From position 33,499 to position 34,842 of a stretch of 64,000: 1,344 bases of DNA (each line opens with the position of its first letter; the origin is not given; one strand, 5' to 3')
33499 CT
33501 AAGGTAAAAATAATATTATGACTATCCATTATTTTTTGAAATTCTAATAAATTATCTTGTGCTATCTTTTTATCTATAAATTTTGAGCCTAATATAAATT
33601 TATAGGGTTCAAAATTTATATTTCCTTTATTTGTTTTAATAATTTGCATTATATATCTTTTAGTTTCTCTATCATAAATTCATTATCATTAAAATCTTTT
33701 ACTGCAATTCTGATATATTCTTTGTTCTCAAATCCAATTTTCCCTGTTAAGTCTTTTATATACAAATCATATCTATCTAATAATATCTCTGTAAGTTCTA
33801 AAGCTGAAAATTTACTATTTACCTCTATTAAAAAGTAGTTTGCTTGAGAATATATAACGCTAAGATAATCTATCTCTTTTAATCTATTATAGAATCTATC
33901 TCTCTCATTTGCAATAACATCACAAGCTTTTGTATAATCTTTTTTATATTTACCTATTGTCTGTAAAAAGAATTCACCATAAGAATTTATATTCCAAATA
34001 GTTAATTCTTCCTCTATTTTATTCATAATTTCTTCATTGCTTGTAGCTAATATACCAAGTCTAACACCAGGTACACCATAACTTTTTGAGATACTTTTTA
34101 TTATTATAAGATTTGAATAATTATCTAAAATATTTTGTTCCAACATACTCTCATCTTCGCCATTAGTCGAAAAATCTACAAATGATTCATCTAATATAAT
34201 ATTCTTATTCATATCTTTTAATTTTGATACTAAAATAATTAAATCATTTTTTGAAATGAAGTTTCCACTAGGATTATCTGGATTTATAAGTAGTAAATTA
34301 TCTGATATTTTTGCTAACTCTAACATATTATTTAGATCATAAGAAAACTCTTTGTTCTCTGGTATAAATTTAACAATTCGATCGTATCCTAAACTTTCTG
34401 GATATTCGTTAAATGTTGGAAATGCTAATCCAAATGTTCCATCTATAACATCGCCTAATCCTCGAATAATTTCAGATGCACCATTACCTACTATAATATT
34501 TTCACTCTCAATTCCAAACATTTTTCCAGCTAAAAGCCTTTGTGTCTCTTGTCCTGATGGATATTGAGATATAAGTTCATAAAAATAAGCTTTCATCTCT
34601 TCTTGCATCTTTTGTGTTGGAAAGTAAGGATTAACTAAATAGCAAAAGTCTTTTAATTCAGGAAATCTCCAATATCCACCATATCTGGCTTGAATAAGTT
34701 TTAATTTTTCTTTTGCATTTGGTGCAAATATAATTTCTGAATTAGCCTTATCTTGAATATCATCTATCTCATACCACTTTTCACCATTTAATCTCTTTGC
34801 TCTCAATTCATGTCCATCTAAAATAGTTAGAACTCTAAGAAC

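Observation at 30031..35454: Lic-like phospho-headgroup decoration module with a nucleotidyltransferase-PLP enzyme fusion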

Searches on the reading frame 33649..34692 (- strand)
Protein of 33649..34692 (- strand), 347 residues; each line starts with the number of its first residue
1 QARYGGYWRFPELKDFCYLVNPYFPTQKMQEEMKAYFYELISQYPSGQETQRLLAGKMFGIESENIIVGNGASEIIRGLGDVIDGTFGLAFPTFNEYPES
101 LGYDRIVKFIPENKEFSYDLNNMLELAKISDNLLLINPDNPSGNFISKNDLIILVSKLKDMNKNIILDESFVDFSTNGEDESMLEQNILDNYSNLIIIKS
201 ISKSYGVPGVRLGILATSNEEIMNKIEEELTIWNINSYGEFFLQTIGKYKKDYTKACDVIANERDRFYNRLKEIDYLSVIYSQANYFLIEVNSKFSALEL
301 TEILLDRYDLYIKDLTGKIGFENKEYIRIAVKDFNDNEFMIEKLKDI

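Call 20: search_solved_structures(query=window:33652-34686:-, max_evalue=1e-15, show_alignments=5)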
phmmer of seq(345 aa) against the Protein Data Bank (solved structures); distinct sequences matched with E-value up to 1e-15: 6.
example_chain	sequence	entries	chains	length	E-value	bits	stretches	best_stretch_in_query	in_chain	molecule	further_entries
6oux_A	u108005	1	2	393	4.3e-45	157.6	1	12-344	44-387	Threonine phosphate decarboxylase-like enzyme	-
3ftb_A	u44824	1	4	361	6.9e-28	101.1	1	58-343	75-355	Histidinol-phosphate aminotransferase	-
3fkd_A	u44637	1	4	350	1.1e-23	87.3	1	39-342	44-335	L-threonine-O-3-phosphate decarboxylase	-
8bj1_A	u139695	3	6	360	1.7e-21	80.1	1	18-329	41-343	histidinol-phosphate aminotransferase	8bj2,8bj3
8bj4_A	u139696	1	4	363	1.8e-21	80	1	18-329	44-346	histidinol-phosphate aminotransferase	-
1lc5_A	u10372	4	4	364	1.5e-19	73.7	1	36-344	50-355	L-Threonine-O-3-Phosphate Decarboxylase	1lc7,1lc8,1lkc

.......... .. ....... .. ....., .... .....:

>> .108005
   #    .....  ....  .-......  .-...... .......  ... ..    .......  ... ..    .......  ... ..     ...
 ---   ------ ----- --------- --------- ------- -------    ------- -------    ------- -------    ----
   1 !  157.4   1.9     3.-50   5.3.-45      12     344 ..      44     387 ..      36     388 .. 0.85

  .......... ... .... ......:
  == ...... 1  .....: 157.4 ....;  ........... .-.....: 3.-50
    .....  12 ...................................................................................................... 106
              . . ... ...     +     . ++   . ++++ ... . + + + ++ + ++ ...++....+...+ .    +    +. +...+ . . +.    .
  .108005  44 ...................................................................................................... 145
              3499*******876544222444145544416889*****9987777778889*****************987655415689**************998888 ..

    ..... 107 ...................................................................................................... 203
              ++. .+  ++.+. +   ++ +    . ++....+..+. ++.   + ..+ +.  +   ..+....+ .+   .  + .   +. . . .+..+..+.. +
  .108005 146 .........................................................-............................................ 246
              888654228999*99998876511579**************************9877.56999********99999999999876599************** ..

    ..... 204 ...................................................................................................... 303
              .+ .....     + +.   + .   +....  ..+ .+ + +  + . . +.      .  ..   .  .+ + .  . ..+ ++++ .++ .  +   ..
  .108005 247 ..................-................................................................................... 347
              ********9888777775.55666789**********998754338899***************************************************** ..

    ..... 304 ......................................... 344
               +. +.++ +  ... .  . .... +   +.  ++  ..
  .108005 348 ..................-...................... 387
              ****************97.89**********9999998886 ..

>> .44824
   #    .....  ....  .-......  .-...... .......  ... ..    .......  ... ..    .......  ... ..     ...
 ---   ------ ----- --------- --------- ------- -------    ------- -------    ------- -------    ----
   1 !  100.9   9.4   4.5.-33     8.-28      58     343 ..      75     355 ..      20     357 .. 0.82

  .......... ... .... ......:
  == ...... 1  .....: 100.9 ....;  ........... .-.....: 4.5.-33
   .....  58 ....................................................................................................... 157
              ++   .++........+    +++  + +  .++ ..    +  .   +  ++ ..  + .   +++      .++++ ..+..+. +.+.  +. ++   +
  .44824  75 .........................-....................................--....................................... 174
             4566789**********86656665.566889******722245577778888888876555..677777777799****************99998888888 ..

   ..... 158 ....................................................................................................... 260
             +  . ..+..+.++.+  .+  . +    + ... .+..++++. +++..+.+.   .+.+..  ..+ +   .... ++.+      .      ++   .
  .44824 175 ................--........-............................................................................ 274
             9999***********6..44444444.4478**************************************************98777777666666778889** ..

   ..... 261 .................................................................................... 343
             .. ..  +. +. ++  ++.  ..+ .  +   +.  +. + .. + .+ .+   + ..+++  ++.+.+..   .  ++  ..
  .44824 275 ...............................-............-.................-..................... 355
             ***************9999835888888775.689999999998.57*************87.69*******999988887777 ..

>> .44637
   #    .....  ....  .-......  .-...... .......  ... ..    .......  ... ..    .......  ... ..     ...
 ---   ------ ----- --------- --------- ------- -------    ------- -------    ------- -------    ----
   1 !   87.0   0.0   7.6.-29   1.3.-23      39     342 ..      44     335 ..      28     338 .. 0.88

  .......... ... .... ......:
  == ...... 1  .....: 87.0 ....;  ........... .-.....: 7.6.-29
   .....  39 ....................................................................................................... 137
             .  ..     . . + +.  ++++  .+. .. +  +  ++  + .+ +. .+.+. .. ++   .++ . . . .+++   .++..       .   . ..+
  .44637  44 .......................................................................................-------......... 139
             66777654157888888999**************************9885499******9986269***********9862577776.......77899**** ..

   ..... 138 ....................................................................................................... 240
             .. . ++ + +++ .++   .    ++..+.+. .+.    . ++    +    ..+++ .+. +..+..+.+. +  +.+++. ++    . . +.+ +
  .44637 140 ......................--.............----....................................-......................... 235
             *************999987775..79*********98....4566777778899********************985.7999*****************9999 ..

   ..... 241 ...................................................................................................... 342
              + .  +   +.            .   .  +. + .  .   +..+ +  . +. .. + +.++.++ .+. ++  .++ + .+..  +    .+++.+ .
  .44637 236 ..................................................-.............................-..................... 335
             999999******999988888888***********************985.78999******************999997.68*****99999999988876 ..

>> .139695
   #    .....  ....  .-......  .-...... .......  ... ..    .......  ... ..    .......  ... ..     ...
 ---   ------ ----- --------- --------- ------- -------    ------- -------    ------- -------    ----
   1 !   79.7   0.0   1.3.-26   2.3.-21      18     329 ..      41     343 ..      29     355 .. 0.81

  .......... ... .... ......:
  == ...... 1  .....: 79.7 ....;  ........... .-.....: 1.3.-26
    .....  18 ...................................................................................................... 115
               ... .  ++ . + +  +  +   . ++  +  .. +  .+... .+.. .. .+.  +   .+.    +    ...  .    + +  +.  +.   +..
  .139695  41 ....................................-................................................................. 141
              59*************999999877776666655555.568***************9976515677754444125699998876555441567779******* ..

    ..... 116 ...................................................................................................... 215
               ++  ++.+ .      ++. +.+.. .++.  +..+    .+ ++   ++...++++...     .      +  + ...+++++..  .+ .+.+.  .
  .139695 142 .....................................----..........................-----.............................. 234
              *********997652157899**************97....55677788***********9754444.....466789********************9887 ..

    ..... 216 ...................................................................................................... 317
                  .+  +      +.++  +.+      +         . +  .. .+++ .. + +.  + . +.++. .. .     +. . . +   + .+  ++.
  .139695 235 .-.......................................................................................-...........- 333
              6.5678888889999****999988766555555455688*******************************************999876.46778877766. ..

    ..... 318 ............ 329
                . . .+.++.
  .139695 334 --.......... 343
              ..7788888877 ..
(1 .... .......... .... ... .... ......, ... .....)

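Call 50: search_protein_representatives(protein=window:33649-34692:-)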
Query: 347 residues. Proteins with E-value up to 0.001 (for the whole library): 13895; up to 1e-10: 5021; up to 1e-30: 362. The best 150 are listed.
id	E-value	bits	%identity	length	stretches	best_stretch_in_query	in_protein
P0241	7.0e-121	420.0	57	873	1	2-346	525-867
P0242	4.5e-106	371.3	48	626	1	1-346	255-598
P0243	5.8e-106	370.9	50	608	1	3-344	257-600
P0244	7.6e-98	344.2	45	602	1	3-345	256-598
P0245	1.1e-96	340.5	48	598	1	2-346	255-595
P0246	7.0e-96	337.8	47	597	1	3-347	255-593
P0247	1.0e-94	334.0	47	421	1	3-345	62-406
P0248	3.0e-94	332.5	46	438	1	1-347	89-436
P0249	3.0e-94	332.4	50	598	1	2-347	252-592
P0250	3.5e-94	332.2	47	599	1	2-345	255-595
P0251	6.3e-92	324.8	42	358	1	2-341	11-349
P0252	6.8e-91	321.4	45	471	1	1-346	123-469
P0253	7.3e-90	318.0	46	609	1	2-344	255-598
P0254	8.6e-90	317.8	44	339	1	14-346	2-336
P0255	4.7e-87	308.8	45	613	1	3-344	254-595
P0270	7.3e-83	295.0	45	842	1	2-346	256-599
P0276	3.0e-80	286.4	39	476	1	3-344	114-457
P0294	8.2e-70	252.1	40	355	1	3-347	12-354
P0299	1.8e-67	244.4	39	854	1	3-344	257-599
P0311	1.6e-64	234.7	40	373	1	3-347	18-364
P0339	3.0e-56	207.5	33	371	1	3-343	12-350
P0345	6.0e-55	203.2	36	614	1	6-345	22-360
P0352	9.1e-53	196.1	35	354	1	4-345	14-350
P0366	2.1e-50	188.3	36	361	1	4-346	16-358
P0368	6.5e-50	186.7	36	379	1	10-345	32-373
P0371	3.9e-49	184.1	34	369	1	10-347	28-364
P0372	5.8e-49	183.6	31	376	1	2-342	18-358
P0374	9.4e-49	182.9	37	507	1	3-347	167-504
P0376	1.5e-48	182.2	33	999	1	3-344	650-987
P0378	2.8e-48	181.3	34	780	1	3-347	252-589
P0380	4.1e-48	180.8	34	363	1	2-346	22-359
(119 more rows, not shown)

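Call 51: search_protein_families(library=pfam, proteins=[P0241, P0270, P0299, P0376, P0378, P0345, P0252, P0248, P0276, P0374], max_evalue=0.001)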
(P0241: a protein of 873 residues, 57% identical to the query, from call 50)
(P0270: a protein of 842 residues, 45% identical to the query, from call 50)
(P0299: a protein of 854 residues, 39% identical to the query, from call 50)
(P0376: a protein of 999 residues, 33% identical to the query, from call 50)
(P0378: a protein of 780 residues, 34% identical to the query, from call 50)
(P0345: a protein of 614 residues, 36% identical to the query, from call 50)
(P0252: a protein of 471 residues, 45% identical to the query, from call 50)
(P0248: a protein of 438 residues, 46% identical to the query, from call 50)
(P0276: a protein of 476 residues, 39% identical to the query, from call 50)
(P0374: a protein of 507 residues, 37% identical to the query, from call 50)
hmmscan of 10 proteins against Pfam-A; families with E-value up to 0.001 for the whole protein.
P0241 (873 aa): 2 families
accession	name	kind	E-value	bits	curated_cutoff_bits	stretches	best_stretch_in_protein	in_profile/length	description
PF00155.27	Aminotran_1_2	-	3e-29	102.8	19.7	1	584-863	63-359/361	Aminotransferase class I and II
PF04464.20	Glyphos_transf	-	1.2e-06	28.2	22.1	1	327-502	194-356/367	CDP-Glycerol:Poly(glycerophosphate) glycerophosphotransferase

P0270 (842 aa): 9 families
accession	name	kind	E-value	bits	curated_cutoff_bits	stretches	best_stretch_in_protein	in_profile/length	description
PF00155.27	Aminotran_1_2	-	5.3e-31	108.5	19.7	1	315-597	63-361/361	Aminotransferase class I and II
PF12804.13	NTP_transf_3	-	2.6e-11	44.4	27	1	3-134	1-124/160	MobA-like NTP transferase domain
PF00483.29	NTP_transferase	-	9.7e-08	32.3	21.2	1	3-129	2-134/245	Nucleotidyl transferase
PF13649.12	Methyltransf_25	-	5.6e-07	30.6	27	1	675-750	1-83/97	Methyltransferase domain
PF08241.18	Methyltransf_11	-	9.2e-07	29.9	21.2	1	677-746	2-75/95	Methyltransferase domain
PF13847.12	Methyltransf_31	-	4e-06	27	27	1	670-760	2-103/145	Methyltransferase domain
PF13489.12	Methyltransf_23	-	4.2e-06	27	27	1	667-818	18-161/164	Methyltransferase domain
PF08242.18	Methyltransf_12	-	1.4e-05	26.1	30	1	677-755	2-86/98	Methyltransferase domain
PF01128.25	IspD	-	0.00031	21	27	1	1-73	1-68/221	2-C-methyl-D-erythritol 4-phosphate cytidylyltransferase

P0299 (854 aa): 13 families
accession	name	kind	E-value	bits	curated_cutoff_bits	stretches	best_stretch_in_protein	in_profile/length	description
PF13847.12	Methyltransf_31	-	2.2e-17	63.5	27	1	670-799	3-122/145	Methyltransferase domain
PF00155.27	Aminotran_1_2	-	8.8e-17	61.8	19.7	1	316-598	63-360/361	Aminotransferase class I and II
PF08242.18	Methyltransf_12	-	1.3e-15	58.3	30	1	675-777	1-98/98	Methyltransferase domain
PF13649.12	Methyltransf_25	-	5.9e-15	56.2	27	1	674-775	1-97/97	Methyltransferase domain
PF08241.18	Methyltransf_11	-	8.5e-12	46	21.2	1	675-779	1-95/95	Methyltransferase domain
PF12804.13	NTP_transf_3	-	3.7e-09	37.4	27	1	3-122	1-110/160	MobA-like NTP transferase domain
PF13489.12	Methyltransf_23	-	5.5e-09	36.4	27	1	662-789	9-129/164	Methyltransferase domain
PF00483.29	NTP_transferase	-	5.3e-08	33.2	21.2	1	3-127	2-128/245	Nucleotidyl transferase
PF01209.24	Ubie_methyltran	-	1.2e-07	31.8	20.1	1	643-788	20-160/233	ubiE/COQ5 methyltransferase family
PF05175.20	MTS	-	8.3e-07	29.2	23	1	667-749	28-105/170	Methyltransferase small domain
PF05891.18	Methyltransf_PK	-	5.3e-05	23.3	27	1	661-790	46-170/218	AdoMet dependent proline di-methyltransferase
PF01728.25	FtsJ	-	0.00039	20.8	24.1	1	663-751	16-100/181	FtsJ-like methyltransferase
PF01135.25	PCMT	-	0.00099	19.4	20.3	0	661-721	64-125/210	Protein-L-isoaspartate(D-aspartate) O-methyltransferase (PCMT)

P0376 (999 aa): 10 families
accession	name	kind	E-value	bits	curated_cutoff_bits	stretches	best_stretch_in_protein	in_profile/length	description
PF00155.27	Aminotran_1_2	-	1.8e-33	116.6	19.7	1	695-987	45-361/361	Aminotransferase class I and II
PF00534.26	Glycos_transf_1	-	4.9e-18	65.7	26.4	1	187-341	14-170/172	Glycosyl transferases group 1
PF13439.12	Glyco_transf_4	-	5.7e-18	66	28.5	1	14-175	1-169/170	Glycosyltransferase Family 4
PF13692.12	Glyco_trans_1_4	-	7.2e-18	65.7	27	1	190-329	3-142/142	Glycosyl transferases group 1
PF12804.13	NTP_transf_3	-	2.4e-15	57.5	27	1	400-527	1-122/160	MobA-like NTP transferase domain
PF13579.12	Glyco_trans_4_4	-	5.5e-10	40.2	29.7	1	15-171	1-158/158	Glycosyl transferase 4-like domain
PF20706.3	GT4-conflict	-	3.5e-07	30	26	1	259-307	275-323/385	Family 4 Glycosyltransferase in conflict systems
PF00483.29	NTP_transferase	-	5.6e-07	29.8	21.2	1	399-520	1-128/245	Nucleotidyl transferase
PF13524.12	Glyco_trans_1_2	-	2.7e-05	24.6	25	1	209-341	5-126/144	Glycosyl transferase-like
PF01128.25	IspD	-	0.00056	20.2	27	0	400-453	3-55/221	2-C-methyl-D-erythritol 4-phosphate cytidylyltransferase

P0378 (780 aa): 5 families
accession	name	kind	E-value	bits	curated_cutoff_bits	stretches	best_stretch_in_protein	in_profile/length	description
PF00155.27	Aminotran_1_2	-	2.4e-30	106.4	19.7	1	296-586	44-361/361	Aminotransferase class I and II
PF13302.13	Acetyltransf_3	-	6.5e-20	72.7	25.4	1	605-746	2-138/138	Acetyltransferase (GNAT) domain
PF12804.13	NTP_transf_3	-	7e-17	62.5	27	1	9-198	1-151/160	MobA-like NTP transferase domain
PF00583.31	Acetyltransf_1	-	9.7e-08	32.7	20.7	1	644-745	16-116/116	Acetyltransferase (GNAT) family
PF00483.29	NTP_transferase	-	1.8e-05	24.9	21.2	1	9-117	2-119/245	Nucleotidyl transferase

P0345 (614 aa): 3 families
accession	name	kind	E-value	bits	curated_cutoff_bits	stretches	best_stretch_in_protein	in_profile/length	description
PF07722.19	Peptidase_C26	-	2.2e-56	191.5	20.5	1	386-592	14-219/219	Peptidase C26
PF00155.27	Aminotran_1_2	-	7.2e-36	124.5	19.7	1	57-333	35-335/361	Aminotransferase class I and II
PF00117.34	GATase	-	3.6e-16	59.8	22.8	1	468-600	60-180/190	Glutamine amidotransferase class-I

P0252 (471 aa): 1 family
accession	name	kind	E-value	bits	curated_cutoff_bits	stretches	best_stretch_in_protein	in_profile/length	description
PF00155.27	Aminotran_1_2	-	3.2e-26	92.8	19.7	1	178-465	52-359/361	Aminotransferase class I and II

P0248 (438 aa): 2 families
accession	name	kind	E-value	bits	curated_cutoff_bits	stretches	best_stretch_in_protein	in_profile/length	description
PF00155.27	Aminotran_1_2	-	5.3e-33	115.1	19.7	1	149-433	63-361/361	Aminotransferase class I and II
PF12804.13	NTP_transf_3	-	0.00021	22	27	1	2-80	9-75/160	MobA-like NTP transferase domain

P0276 (476 aa): 1 family
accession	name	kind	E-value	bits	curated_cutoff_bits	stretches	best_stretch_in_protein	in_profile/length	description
PF00155.27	Aminotran_1_2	-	1.4e-27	97.3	19.7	1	163-457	48-361/361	Aminotransferase class I and II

P0374 (507 aa): 1 family
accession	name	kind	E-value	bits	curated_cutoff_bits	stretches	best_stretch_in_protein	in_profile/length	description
PF00155.27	Aminotran_1_2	-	5.9e-27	95.2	19.7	1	219-497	58-357/361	Aminotransferase class I and II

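Call 57: list_cluster_members(proteins=[P0251, P0294, P0311, P0339, P0352, P0366, P0368, P0371, P0372, P0380])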
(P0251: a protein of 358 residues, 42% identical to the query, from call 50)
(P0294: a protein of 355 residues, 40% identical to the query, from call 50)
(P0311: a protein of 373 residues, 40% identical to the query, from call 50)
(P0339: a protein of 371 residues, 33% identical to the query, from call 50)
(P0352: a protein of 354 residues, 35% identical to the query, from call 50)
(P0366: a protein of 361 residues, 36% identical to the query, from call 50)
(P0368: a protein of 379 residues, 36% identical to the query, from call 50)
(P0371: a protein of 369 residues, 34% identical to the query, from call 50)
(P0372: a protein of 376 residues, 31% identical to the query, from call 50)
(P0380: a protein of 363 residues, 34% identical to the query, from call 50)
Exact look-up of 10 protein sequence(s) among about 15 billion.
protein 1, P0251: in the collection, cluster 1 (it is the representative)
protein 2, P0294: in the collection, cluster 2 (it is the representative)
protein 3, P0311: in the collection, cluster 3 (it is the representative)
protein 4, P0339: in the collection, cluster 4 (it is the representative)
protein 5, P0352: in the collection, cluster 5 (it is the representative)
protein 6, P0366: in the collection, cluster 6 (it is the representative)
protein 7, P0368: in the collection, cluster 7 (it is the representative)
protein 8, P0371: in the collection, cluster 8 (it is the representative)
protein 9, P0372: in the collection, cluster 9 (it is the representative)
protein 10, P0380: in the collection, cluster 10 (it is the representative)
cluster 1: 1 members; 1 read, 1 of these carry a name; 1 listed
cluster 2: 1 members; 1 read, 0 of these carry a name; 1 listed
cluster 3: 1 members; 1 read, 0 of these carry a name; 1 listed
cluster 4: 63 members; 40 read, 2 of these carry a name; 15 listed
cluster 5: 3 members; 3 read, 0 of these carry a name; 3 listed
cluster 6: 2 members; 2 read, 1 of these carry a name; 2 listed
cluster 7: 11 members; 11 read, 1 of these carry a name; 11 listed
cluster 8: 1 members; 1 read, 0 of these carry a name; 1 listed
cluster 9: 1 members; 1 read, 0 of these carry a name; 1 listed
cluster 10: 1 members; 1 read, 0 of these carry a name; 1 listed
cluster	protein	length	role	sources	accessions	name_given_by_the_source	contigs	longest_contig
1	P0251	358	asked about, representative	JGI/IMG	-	histidinol-phosphate/aromatic aminotransferase/cobyric acid decarboxylase-like protein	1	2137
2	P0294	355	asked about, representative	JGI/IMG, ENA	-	-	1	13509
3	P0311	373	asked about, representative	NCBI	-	-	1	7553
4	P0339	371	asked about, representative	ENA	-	-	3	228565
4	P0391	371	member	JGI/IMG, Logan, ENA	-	histidinol-phosphate/aromatic aminotransferase/cobyric acid decarboxylase-like protein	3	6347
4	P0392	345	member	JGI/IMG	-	histidinol-phosphate/aromatic aminotransferase/cobyric acid decarboxylase-like protein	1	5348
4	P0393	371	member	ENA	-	-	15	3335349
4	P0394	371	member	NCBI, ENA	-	-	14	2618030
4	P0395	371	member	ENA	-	-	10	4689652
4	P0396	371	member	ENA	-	-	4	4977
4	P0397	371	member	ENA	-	-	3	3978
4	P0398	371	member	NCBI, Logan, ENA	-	-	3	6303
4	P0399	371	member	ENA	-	-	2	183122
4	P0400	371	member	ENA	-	-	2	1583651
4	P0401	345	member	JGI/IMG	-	-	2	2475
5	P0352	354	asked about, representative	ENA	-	-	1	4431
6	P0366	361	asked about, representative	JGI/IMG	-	histidinol-phosphate/aromatic aminotransferase/cobyric acid decarboxylase-like protein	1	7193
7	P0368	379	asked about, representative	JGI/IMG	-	-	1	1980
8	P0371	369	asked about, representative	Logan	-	-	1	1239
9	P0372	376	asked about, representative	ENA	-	-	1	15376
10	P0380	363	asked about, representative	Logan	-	-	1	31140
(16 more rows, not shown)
